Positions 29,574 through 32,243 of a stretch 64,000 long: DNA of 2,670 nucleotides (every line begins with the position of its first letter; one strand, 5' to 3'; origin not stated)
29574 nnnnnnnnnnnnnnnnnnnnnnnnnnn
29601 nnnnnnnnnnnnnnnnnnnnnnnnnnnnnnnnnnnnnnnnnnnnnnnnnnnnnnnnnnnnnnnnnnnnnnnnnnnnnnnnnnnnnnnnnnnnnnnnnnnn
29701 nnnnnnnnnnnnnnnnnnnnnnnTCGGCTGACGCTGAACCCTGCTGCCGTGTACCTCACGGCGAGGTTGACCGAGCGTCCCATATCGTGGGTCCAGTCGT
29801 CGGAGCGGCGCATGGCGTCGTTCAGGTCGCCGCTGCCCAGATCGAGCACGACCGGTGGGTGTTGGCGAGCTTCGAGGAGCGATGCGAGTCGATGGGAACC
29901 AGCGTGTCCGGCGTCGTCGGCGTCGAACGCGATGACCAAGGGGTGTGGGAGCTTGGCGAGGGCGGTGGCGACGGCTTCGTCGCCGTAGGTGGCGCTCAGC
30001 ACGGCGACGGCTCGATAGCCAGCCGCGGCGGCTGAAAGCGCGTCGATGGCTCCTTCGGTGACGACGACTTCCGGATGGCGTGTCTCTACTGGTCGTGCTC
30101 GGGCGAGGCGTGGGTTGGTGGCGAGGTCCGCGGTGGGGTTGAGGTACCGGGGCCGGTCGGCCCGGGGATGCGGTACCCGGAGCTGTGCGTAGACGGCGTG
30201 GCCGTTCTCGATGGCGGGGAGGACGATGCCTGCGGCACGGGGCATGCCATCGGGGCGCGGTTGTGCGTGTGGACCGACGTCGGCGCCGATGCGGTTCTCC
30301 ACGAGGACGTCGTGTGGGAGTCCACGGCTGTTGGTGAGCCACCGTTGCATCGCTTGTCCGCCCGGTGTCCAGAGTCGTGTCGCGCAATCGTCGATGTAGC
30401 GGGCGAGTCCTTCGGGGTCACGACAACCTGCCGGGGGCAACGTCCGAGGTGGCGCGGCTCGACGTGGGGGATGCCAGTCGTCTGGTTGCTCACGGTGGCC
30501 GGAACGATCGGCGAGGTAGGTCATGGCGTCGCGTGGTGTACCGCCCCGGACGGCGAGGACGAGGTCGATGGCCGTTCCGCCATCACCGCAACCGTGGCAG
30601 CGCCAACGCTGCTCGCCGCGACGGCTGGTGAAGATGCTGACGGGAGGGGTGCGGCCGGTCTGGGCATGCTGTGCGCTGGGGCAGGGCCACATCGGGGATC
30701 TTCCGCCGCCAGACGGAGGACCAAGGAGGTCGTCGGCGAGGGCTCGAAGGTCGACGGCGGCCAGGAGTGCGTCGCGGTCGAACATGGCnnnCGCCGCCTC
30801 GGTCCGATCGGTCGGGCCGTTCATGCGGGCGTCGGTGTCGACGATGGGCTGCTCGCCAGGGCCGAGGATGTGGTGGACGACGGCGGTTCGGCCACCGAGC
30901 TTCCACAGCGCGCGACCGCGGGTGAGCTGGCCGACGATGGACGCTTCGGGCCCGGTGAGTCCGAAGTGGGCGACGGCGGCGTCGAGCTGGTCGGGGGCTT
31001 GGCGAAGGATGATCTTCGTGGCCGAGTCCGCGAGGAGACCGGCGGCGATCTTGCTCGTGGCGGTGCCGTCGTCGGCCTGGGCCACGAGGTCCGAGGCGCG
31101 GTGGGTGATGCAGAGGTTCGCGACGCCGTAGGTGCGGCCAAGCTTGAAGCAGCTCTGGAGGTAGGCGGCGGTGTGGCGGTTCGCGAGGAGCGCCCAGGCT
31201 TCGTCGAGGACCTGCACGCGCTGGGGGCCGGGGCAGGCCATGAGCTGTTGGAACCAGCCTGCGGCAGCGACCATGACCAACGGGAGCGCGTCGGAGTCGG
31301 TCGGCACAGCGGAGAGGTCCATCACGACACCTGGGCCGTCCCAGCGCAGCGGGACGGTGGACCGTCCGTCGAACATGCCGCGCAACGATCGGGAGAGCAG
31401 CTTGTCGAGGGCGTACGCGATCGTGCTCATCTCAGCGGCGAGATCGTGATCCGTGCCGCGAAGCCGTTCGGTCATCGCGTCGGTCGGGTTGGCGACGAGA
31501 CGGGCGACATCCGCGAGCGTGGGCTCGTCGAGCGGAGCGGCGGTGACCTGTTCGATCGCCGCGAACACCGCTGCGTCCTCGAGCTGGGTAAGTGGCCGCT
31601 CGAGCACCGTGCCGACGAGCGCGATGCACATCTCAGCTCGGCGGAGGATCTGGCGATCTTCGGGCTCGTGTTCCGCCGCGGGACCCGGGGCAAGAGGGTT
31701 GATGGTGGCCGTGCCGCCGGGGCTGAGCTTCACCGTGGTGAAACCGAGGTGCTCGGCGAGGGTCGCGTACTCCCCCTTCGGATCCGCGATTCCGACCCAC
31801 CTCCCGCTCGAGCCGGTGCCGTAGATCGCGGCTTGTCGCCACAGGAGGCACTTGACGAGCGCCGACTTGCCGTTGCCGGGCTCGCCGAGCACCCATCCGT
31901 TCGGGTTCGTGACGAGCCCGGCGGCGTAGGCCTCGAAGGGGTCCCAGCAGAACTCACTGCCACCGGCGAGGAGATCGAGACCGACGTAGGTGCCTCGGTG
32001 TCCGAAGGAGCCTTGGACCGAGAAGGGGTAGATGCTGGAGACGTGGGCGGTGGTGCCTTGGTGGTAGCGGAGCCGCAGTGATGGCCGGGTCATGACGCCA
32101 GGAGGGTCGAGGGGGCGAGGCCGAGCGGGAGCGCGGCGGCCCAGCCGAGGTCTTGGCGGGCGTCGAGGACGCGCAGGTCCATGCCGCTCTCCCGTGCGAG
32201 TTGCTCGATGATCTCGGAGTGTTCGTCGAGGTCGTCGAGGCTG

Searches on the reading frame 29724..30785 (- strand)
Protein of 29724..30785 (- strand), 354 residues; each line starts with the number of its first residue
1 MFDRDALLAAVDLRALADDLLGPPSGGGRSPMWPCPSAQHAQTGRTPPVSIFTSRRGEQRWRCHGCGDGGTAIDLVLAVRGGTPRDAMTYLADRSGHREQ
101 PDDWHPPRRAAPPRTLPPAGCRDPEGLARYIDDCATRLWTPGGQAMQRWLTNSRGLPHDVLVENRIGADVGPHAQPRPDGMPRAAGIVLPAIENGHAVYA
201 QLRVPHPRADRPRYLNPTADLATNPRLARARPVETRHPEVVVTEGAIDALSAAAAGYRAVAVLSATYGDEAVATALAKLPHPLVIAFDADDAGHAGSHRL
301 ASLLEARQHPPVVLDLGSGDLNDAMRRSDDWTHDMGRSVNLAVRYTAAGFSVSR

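Call 44: search_protein_families(library=pfam, proteins=[window:29724-30785:-], max_evalue=0.001)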
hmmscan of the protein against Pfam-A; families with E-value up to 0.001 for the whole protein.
window:29724-30785:- (354 aa): 4 families
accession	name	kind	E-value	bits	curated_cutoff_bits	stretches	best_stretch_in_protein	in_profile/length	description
PF13155.12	Toprim_2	-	4.1e-11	43.5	22.1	1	241-323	1-86/88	Toprim-like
PF13362.12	Toprim_3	-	1.1e-08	35.8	27.2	1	240-327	2-91/95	Toprim domain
PF13662.12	Toprim_4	-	2.1e-05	25.1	25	1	239-306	2-76/85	Toprim domain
PF01751.28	Toprim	-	0.00038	21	23.1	1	239-306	1-86/96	Toprim domain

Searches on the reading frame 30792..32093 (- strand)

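Call 45: search_protein_families(library=pfam, proteins=[window:30792-32093:-], max_evalue=0.001)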
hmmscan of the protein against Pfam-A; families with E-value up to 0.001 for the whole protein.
window:30792-32093:- (434 aa): 3 families
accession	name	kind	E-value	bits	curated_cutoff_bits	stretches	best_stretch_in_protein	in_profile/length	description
PF19044.6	P-loop_TraG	-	4.9e-07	29.2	25.8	1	256-386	215-341/413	TraG P-loop domain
PF12846.13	AAA_10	-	1.7e-06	27.8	27.5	0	291-349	241-299/362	AAA-like domain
PF01935.23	DUF87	-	0.00059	20.4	23.2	0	68-133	28-89/220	Helicase HerA, central domain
